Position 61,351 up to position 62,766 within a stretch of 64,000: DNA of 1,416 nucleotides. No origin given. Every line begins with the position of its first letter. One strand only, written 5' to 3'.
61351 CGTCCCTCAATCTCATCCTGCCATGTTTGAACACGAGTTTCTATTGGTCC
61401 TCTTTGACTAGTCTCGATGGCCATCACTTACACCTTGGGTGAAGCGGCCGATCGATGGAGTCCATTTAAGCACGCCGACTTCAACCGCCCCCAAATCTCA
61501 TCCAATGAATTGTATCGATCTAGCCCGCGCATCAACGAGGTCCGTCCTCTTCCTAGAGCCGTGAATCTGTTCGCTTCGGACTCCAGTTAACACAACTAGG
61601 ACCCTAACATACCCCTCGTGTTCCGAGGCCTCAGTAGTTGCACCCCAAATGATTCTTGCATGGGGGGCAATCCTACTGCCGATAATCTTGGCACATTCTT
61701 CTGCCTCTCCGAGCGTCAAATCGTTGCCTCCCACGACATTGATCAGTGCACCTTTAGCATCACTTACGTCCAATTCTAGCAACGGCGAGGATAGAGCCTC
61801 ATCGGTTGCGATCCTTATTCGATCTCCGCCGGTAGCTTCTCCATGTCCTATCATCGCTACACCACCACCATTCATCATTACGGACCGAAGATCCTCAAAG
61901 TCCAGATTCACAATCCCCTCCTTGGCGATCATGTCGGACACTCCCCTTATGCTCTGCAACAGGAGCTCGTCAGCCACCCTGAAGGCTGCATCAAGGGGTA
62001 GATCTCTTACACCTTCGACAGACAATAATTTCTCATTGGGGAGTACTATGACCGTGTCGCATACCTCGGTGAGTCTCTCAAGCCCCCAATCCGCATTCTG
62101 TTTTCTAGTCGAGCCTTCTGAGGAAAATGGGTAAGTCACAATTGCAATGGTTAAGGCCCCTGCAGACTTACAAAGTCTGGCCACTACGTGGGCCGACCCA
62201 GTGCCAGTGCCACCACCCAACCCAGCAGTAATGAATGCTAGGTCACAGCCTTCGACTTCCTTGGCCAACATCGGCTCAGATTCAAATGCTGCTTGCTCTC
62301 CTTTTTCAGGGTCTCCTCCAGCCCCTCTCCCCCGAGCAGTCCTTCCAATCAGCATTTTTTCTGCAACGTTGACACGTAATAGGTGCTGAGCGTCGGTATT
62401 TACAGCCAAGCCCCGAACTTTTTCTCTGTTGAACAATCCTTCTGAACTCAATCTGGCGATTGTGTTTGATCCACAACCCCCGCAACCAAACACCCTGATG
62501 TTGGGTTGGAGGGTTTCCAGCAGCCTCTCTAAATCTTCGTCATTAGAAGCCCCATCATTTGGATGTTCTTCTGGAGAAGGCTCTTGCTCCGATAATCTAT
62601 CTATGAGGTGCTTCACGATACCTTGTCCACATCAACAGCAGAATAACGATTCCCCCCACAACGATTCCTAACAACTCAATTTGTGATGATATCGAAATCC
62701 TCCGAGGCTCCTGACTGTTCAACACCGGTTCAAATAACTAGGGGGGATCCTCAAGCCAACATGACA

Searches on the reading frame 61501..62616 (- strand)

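Call 84: search_protein_families(library=pfam, proteins=[window:61501-62616:-], max_evalue=0.00001)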
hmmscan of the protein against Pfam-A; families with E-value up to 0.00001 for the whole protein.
window:61501-62616:- (372 aa): 2 families
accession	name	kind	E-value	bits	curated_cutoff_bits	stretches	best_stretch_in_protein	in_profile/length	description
PF00091.31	Tubulin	-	2e-44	152.6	33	1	39-200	1-188/190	Tubulin/FtsZ family, GTPase domain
PF12327.13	FtsZ_C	-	3.4e-28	98.2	27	1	252-346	1-94/95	FtsZ family, C-terminal domain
